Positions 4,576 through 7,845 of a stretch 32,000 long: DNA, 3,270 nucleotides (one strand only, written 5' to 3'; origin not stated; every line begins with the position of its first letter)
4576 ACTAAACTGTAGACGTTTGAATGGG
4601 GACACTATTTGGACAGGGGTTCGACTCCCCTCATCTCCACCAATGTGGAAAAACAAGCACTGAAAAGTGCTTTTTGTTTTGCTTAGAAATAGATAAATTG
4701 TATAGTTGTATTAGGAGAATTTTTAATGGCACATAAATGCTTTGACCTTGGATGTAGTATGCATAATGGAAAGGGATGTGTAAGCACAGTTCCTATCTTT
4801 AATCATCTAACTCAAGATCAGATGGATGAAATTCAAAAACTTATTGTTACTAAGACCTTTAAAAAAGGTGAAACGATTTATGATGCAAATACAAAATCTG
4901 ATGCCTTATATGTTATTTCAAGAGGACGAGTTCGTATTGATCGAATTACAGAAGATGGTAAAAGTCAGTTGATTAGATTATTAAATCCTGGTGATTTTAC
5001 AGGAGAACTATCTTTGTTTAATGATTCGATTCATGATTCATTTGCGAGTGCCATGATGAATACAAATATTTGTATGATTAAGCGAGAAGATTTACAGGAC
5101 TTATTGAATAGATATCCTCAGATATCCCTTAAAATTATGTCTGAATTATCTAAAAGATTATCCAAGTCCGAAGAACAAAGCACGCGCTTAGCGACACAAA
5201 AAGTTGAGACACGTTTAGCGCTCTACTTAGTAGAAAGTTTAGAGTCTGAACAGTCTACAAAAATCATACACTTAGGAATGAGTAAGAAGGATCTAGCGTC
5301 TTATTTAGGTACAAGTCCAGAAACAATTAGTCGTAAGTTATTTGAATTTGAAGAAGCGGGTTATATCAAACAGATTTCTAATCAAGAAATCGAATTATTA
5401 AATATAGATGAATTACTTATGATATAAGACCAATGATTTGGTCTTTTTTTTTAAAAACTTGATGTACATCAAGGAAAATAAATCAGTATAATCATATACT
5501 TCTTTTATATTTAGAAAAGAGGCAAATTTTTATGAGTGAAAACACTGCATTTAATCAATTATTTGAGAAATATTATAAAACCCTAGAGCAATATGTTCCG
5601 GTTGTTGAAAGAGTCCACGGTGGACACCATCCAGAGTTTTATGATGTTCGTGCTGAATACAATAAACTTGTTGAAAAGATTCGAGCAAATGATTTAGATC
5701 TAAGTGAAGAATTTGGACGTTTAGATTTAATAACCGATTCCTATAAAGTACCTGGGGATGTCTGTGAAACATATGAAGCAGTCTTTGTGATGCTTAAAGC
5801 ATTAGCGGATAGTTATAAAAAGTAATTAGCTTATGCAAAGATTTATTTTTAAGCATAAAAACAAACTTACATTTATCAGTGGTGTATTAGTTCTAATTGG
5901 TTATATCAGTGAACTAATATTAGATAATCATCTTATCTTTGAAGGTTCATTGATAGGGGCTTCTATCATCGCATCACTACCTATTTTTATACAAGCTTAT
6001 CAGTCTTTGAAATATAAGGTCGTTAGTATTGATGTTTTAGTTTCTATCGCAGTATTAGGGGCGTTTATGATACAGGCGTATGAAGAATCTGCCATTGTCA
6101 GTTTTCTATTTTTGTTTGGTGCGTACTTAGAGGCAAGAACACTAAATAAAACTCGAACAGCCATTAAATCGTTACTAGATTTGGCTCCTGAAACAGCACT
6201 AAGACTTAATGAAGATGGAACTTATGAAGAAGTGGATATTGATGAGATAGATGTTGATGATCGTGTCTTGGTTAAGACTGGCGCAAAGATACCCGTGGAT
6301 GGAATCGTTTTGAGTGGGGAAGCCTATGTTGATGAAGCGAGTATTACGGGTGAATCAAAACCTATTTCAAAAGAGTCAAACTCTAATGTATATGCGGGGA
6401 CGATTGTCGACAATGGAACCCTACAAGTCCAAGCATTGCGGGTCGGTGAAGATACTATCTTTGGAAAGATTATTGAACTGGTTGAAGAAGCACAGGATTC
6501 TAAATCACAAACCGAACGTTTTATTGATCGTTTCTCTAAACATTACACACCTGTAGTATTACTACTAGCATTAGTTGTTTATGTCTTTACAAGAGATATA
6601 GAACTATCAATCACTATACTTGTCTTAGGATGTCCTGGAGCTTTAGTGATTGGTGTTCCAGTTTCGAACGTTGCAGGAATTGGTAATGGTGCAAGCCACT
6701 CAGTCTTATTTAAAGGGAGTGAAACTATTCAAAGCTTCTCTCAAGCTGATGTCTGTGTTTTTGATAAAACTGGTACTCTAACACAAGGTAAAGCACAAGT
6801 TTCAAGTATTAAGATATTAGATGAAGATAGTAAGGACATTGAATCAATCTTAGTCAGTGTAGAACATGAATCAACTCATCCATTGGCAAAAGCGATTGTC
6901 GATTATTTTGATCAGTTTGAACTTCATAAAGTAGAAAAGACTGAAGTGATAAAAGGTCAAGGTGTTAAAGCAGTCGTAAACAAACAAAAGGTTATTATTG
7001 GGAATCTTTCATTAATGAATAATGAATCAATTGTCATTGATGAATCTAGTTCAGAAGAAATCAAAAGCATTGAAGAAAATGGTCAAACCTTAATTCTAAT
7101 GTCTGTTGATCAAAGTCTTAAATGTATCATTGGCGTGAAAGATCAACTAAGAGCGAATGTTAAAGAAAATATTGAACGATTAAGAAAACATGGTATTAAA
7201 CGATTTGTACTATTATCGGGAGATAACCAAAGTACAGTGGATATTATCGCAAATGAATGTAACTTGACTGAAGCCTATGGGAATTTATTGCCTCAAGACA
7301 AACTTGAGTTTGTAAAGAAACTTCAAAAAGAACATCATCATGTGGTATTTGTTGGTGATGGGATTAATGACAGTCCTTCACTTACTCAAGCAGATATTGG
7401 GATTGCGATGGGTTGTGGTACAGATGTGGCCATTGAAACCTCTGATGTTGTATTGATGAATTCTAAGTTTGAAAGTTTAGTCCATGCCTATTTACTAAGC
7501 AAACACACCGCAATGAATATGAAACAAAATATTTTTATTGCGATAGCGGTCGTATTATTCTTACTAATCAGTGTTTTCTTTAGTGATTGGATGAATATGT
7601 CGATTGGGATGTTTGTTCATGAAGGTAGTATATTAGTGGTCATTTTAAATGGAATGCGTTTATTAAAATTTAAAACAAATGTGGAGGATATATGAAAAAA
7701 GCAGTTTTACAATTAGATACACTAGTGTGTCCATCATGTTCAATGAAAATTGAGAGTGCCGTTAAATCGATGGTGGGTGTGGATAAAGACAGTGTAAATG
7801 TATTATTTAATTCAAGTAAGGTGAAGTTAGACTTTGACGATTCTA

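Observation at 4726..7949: FNR-type regulator and a perfect FNR box controlling a RIC-like / P1B-ATPase / HMA-protein operon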

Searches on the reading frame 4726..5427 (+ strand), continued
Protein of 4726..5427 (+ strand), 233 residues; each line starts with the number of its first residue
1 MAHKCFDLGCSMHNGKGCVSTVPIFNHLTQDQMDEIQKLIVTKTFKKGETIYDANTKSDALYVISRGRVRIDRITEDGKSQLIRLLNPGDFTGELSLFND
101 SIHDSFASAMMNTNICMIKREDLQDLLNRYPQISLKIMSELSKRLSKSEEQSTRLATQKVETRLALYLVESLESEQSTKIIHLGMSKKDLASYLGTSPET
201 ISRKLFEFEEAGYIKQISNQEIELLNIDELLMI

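Call 75: search_protein_families(library=ncbifam, proteins=[L086:3298-5157:+, L086:5230-5454:+, L086:6001-6687:+, L009:2703-3395:+, L007:4788-5468:+], max_evalue=0.00001)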
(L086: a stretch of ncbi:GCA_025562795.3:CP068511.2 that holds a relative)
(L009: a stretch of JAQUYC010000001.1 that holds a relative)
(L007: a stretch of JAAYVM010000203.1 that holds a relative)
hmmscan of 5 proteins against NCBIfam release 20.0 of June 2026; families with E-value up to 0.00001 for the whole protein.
L086:3298-5157:+ (620 aa): 20 families
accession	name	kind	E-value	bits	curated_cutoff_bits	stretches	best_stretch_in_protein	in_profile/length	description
TIGR01525.1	ATPase-IB_hvy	subfamily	2.9e-163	544.7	346.25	1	68-611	1-560/560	heavy metal translocating P-type ATPase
TIGR01512.1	ATPase-IB2_Cd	subfamily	3.6e-141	471.3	313.5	2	68-355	1-281/494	cadmium family heavy metal-translocating P-type ATPase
TIGR01511.1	ATPase-IB1_Cu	subfamily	2.6e-126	422.6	397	1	52-611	4-541/542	copper-translocating P-type ATPase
NF008262.1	PRK11033.1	equivalog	2.7e-117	393.1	1005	1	5-584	118-707/731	zinc/cadmium/mercury/lead-transporting ATPase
NF007952.0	PRK10671.1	equivalog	3.1e-108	363.1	1316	1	85-617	290-837/838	copper-exporting P-type ATPase CopA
NF033775.1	P_type_ZntA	exception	1.8e-106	357.1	1240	1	34-586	148-710/732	Zn(II)/Cd(II)/Pb(II) translocating P-type ATPase ZntA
TIGR01494.1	ATPase_P-type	subfamily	1.3e-76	258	62.3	1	90-579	4-463/478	HAD-IC family P-type ATPase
TIGR01647.1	ATPase-IIIA_H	equivalog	5.3e-45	153.9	615.5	2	67-326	37-309/755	plasma-membrane proton-efflux P-type ATPase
TIGR01497.1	kdpB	equivalog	5.3e-44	150.4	527.9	2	397-546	410-558/675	potassium-transporting ATPase subunit KdpB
TIGR01517.1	ATPase-IIB_Ca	equivalog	5.2e-42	144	507.05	2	130-360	167-417/882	calcium-translocating P-type ATPase, PMCA-type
NF010609.0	PRK14010.1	equivalog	1.5e-40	139.1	1323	2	405-546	413-553/673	K(+)-transporting ATPase subunit B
TIGR01116.1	ATPase-IIA1_Ca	equivalog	6.6e-38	130.3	703.4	2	427-577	460-624/799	calcium-translocating P-type ATPase, SERCA-type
TIGR01522.1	ATPase-IIA2_Ca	equivalog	2.4e-33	114.9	798.3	3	476-568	567-660/854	calcium-transporting P-type ATPase, PMR1-type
TIGR01524.1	ATPase-IIIB_Mg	equivalog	1.6e-28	99.1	610.75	2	476-585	582-690/867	magnesium-translocating P-type ATPase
NF011702.0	PRK15122.1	subfamily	7.8e-26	90.3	975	1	476-547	621-692/907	magnesium-translocating P-type ATPase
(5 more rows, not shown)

L086:5230-5454:+ (75 aa): 7 families
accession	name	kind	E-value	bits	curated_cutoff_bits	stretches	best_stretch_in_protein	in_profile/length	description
NF033794.2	chaper_CopZ_Eh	exception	1.8e-11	44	95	1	3-67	1-65/68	copper chaperone CopZ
NF033795.1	chaper_CopZ_Bs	exception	2e-11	43.9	91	1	5-68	3-66/66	copper chaperone CopZ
NF041115.1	UxxU_metal_bind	equivalog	3.5e-10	39.9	95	1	2-65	4-67/74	metal-binding (seleno)protein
NF033556.1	MerTP_fusion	equivalog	1.1e-08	34.9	180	1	3-67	121-185/186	mercuric transport protein MerTP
TIGR00003.1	TIGR00003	subfamily_domain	3.5e-08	33.5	62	1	6-67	4-65/66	copper ion binding protein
NF008262.1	PRK11033.1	equivalog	5.7e-08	31.7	1005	1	7-71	46-108/731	zinc/cadmium/mercury/lead-transporting ATPase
NF010311.1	PRK13748.1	subfamily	4.3e-07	29.2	600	1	6-70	3-66/560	mercury(II) reductase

L086:6001-6687:+ (229 aa): 8 families
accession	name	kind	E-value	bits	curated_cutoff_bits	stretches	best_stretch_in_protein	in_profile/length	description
NF008365.0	PRK11161.1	subfamily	6.6e-16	58.3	228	1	17-225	26-240/250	fumarate/nitrate reduction transcriptional regulator Fnr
NF045989.1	TransRegFnrLRhodb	equivalog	1.5e-13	50.6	300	1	27-226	26-233/245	transcriptional regulator FnrL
NF050806.1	TransRegFixKCaul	equivalog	2.5e-13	49.8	300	1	40-210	26-195/215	transcriptional regulator FixK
NF006901.0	PRK09392.1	equivalog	5.6e-13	48.8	211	1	12-208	5-202/236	transcriptional activator FtrB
NF008732.0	PRK11753.1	equivalog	1.4e-12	47.6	266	1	38-216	24-208/214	cAMP-activated global transcriptional regulator CRP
NF010499.0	PRK13918.1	equivalog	1e-09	38.2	274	1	34-222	9-195/205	CRP/FNR family transcriptional regulator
NF053664.1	TransRegPtrACyano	equivalog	7.6e-07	28.6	300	1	51-211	24-182/196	Crp/Fnr family transcriptional regulator PtrA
NF041163.2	encap_f2b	equivalog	5e-06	25.9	400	1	24-148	81-208/450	family 2B encapsulin nanocompartment shell protein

L009:2703-3395:+ (231 aa): 4 families
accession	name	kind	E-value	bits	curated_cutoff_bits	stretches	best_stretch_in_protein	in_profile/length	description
TIGR03652.1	FeS_repair_RIC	equivalog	4.2e-55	186.9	204.7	1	13-230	1-215/216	iron-sulfur cluster repair di-iron protein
NF008221.0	PRK10992.1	equivalog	2.5e-33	115.4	254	1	10-230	5-215/220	iron-sulfur cluster repair protein YtfE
NF009777.0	PRK13276.1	equivalog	1.5e-25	90.4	259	1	9-230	4-222/224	iron-sulfur cluster repair di-iron protein ScdA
NF041614.1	FeSrepair_DnrN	equivalog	7.1e-13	49.1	300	1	84-230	15-153/157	iron-sulfur cluster repair protein DnrN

L007:4788-5468:+ (227 aa): 0 families

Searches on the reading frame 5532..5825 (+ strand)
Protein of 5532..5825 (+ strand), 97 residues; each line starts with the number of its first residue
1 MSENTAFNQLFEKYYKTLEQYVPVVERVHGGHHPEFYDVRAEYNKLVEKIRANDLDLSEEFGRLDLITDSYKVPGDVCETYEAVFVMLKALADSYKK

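Call 3: search_protein_families(library=pfam, proteins=[window:5532-5825:+], max_evalue=0.01)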
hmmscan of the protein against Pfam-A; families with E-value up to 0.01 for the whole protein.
window:5532-5825:+ (97 aa): 0 families

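Call 4: search_protein_families(library=ncbifam, proteins=[window:5532-5825:+], max_evalue=0.01)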
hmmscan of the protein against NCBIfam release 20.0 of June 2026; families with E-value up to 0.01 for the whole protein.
window:5532-5825:+ (97 aa): 2 families
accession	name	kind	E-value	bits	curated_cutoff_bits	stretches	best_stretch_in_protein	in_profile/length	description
TIGR03652.1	FeS_repair_RIC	equivalog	1.9e-09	37.7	204.7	2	48-93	154-199/216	iron-sulfur cluster repair di-iron protein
NF009777.0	PRK13276.1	equivalog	9e-06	25.7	259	0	6-48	85-127/224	iron-sulfur cluster repair di-iron protein ScdA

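Call 27: find_homologous_proteins(query=window:5532-5822:+, max_evalue=0.001)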
Query window:5532-5822:+ (97 aa): 66 proteins with E <= 0.001 among 66 candidates.
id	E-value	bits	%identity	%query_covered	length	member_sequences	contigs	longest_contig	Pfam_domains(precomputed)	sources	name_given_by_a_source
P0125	1.8e-58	212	100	100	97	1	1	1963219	-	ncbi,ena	-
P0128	7.4e-50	185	85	100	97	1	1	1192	-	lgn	-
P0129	7.9e-47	175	81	99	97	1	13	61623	-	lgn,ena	-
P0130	1.9e-40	155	74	98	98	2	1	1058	-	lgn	-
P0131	1.7e-30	123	61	99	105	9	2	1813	-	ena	-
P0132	5.3e-28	115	60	94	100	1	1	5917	-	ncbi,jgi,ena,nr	ncbi:MAG TPA: iron-sulfur cluster repair di-iron protein, ric [Clostridiales bacterium]|nr:iron-sulf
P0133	5.9e-28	115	58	93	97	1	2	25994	-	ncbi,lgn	-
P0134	1.2e-26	110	59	94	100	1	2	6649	-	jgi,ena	-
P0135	1.9e-25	107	56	95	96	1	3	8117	-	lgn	-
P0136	1.9e-25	107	57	98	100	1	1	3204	-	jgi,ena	-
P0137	2.0e-25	107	55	98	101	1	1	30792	-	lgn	-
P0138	3.8e-25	106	59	86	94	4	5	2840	-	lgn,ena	-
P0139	4.4e-25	105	51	96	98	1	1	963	-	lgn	-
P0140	5.8e-25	105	57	94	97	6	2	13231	-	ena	-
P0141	1.2e-24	104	51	96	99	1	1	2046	-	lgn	-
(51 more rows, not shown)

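Call 40: predict_structure(alignment_id=A2)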
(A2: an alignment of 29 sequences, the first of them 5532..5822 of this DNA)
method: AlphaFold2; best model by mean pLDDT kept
length: 97 residues; sequences in the alignment: 29
mean_pLDDT: 92.9   pTM: 0.84
mean pLDDT of the five models: 92.9, 91.2, 91.0, 85.9, 85.5
residues with pLDDT >= 90: 82; 70-90: 11; 50-70: 3; < 50: 1
segments of 3 or more residues with pLDDT < 50: none
pLDDT, mean of each block of 10 residues (from residue 1): 77 96 95 95 96 93 97 91 97 93
secondary structure, 60 per line:
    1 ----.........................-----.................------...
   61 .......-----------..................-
elements in order: H5-29 H35-51 H58-67 H79-96

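Call 44: fold_search(model_id=the predicted structure, library=pdb)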
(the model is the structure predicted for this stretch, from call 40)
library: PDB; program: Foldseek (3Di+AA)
matches with E <= 10: 79; with E <= 0.001: 0
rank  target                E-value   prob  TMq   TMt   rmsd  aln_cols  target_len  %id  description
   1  9r7j_A                6.9e-03  1.00  0.70  0.45   7.2       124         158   22  Repair of Iron Centre (RIC) protein from Staphylococcus aureus (released 2025-07-09)
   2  9j47_A                7.2e-03  1.00  0.67  0.42   5.4       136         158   18  ScdA cysteine-free mutant from Staphylococcus aureus (released 2025-08-13)
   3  9r7j_D                1.4e-02  1.00  0.71  0.45   5.5       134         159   20  Repair of Iron Centre (RIC) protein from Staphylococcus aureus (released 2025-07-09)
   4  7be8_B                6.6e-02  0.98  0.47  0.26   5.9       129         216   15  Escherichia coli YtfE (Mn) (released 2022-01-12)
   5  7bha_B                9.7e-02  0.96  0.46  0.26   6.0       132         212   14  Escherichia coli YtfE (released 2021-04-21)
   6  7bhb_B                1.1e-01  0.96  0.53  0.25   9.0       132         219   14  Escherichia coli YtfE E159L (released 2021-04-21)
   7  5fnn_A                1.3e-01  0.94  0.46  0.25   6.1       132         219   14  Iron and Selenomethionine containing Iron sulfur cluster repair protein YtfE (released 2016-04-27)
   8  5fny_B                1.4e-01  0.87  0.45  0.22   8.8       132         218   16  Low solvent content crystal form of Zn containing Iron sulfur cluster repair protein YtfE (released 2016-04-27)
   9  5fnn_B                1.5e-01  0.93  0.46  0.26   6.1       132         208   14  Iron and Selenomethionine containing Iron sulfur cluster repair protein YtfE (released 2016-04-27)
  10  7bhb_A                2.1e-01  0.89  0.45  0.24   6.7       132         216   14  Escherichia coli YtfE E159L (released 2021-04-21)
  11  7bhc_A                2.2e-01  0.84  0.44  0.25   6.0       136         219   13  Escherichia coli YtfE E125L (released 2021-04-21)
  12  5fnp_B                3.7e-01  0.87  0.52  0.27   6.2       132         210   14  High resolution Zn containing Iron sulfur cluster repair protein YtfE (released 2016-04-27)
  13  7m5t_MODEL_1_A        1.1e+00  0.51  0.47  0.46   5.3       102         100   16  Solution NMR structure of de novo designed protein 0515 (released 2021-12-15)
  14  1x90_A                1.6e+00  0.63  0.55  0.41   4.4       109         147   10  Crystal structure of mutant form B of a pectin methylesterase inhibitor from Arabidopsis (released 2004-12-28)
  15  1x8z_A                2.0e+00  0.38  0.47  0.35   5.5       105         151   12  Crystal structure of a pectin methylesterase inhibitor from Arabidopsis thaliana (released 2004-12-28)
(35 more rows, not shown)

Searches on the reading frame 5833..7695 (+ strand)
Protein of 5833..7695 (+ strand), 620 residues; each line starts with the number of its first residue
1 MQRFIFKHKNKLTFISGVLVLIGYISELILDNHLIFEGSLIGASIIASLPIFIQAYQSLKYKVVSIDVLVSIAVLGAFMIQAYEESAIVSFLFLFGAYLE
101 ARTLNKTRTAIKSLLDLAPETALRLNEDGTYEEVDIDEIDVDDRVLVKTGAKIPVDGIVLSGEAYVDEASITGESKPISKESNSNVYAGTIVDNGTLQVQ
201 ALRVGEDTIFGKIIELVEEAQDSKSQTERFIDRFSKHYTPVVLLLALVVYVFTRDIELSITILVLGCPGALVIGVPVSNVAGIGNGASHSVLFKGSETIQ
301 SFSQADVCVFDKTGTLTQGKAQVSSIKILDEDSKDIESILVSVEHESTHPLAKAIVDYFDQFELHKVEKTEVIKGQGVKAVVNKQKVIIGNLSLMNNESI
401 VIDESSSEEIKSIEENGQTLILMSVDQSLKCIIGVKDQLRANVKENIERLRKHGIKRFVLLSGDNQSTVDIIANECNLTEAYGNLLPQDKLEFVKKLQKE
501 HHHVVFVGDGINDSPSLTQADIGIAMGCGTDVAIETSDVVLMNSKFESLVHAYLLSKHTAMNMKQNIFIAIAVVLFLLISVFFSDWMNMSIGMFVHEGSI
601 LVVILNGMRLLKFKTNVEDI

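Call 3: search_protein_families(library=pfam, proteins=[window:5833-7695:+], max_evalue=0.01)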
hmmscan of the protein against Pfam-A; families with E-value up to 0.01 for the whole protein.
window:5833-7695:+ (620 aa): 3 families
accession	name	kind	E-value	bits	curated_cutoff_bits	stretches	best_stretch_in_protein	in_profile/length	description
PF00122.25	E1-E2_ATPase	-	1e-50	172.2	28.1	1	117-288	2-180/181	E1-E2 ATPase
PF00702.32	Hydrolase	-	6.2e-28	98.9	26.4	1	306-521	2-191/191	haloacid dehalogenase-like hydrolase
PF08282.18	Hydrolase_3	-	2.4e-05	24.6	20.9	1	368-549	74-251/255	haloacid dehalogenase-like hydrolase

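Call 4: search_protein_families(library=ncbifam, proteins=[window:5833-7695:+], max_evalue=0.01)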
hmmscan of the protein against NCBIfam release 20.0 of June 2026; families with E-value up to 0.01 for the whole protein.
window:5833-7695:+ (620 aa): 27 families (the best 25 are shown)
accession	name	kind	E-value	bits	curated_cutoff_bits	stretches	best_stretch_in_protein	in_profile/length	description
TIGR01525.1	ATPase-IB_hvy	subfamily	1.1e-168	562.6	346.25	1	66-610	1-560/560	heavy metal translocating P-type ATPase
TIGR01512.1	ATPase-IB2_Cd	subfamily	3.3e-139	464.8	313.5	2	66-392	1-304/494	cadmium family heavy metal-translocating P-type ATPase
TIGR01511.1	ATPase-IB1_Cu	subfamily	1.3e-126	423.6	397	1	50-610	4-541/542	copper-translocating P-type ATPase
NF008262.1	PRK11033.1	equivalog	1.8e-126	423.4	1005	1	32-614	143-731/731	zinc/cadmium/mercury/lead-transporting ATPase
NF007952.0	PRK10671.1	equivalog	2.9e-115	386.3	1316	1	82-571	289-786/838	copper-exporting P-type ATPase CopA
NF033775.1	P_type_ZntA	exception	6.1e-115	385.2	1240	1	25-612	141-730/732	Zn(II)/Cd(II)/Pb(II) translocating P-type ATPase ZntA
TIGR01494.1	ATPase_P-type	subfamily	6.2e-81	272.2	62.3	1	89-592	2-471/478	HAD-IC family P-type ATPase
TIGR01497.1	kdpB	equivalog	3.3e-53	180.8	527.9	1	87-557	71-564/675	potassium-transporting ATPase subunit KdpB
TIGR01647.1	ATPase-IIIA_H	equivalog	1.7e-49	168.7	615.5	2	59-386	31-369/755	plasma-membrane proton-efflux P-type ATPase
NF010609.0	PRK14010.1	equivalog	1e-43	149.5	1323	1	92-572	75-574/673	K(+)-transporting ATPase subunit B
TIGR01517.1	ATPase-IIB_Ca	equivalog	1.7e-40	139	507.05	2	428-584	534-710/882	calcium-translocating P-type ATPase, PMCA-type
TIGR01116.1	ATPase-IIA1_Ca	equivalog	3e-35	121.5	703.4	2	429-588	457-630/799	calcium-translocating P-type ATPase, SERCA-type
TIGR01522.1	ATPase-IIA2_Ca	equivalog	1.2e-32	112.6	798.3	2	486-572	572-659/854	calcium-transporting P-type ATPase, PMR1-type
TIGR01106.1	ATPase-IIC_X-K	subfamily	3.3e-30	104.7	946.1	2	88-327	113-366/997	Na,H/K antiporter P-type ATPase subunit alpha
TIGR01524.1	ATPase-IIIB_Mg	equivalog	3.5e-29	101.3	610.75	2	471-568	572-669/867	magnesium-translocating P-type ATPase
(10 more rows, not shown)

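Call 30: search_solved_structures(query=window:5833-7692:+, max_evalue=1e-20)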
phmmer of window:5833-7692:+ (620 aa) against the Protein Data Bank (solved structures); distinct sequences matched with E-value up to 1e-20: 72 (the best 60 are shown).
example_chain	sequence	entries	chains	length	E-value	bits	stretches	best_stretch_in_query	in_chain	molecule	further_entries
7r0g_A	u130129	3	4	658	2.4e-96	326.9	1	16-577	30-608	Putative copper-exporting P-type ATPase A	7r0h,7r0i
3j08_A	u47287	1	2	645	2.4e-96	326.9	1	16-577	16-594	copper-exporting P-type ATPase A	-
3j09_A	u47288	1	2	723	2.7e-96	326.7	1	16-577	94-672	copper-exporting P-type ATPase A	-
3rfu_A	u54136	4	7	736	3e-94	319.9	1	82-572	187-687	Copper efflux ATPase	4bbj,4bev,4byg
4umv_A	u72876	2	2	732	3.8e-93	316.3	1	27-612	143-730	ZINC-TRANSPORTING ATPASE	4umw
7qbz_A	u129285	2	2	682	2.7e-88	300.3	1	15-616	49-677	Cadmium translocating P-type ATPase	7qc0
8q75_A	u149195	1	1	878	3.4e-84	286.7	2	253-571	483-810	Copper-transporting ATPase HMA4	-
8q73_A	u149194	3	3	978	7.4e-84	285.6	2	253-571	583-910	Copper-transporting ATPase HMA4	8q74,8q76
7si3_A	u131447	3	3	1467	1.6e-70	241.6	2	385-579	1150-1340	P-type Cu(+) transporter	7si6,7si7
7xuk_A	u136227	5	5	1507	5.3e-70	239.9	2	381-594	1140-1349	Copper-transporting ATPase 2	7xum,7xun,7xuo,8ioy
3a1c_A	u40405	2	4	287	3.5e-48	167.9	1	283-562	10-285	Probable copper-exporting P-type ATPase A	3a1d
3a1e_A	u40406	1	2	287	4.4e-47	164.2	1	283-562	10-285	Probable copper-exporting P-type ATPase A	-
2b8e_A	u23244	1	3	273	1.9e-46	162.2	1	297-561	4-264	cation-transporting ATPase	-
3sky_A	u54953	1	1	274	1.5e-43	152.6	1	305-559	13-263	Copper-exporting P-type ATPase B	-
3skx_A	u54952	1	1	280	2.2e-43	152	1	305-552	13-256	Copper-exporting P-type ATPase B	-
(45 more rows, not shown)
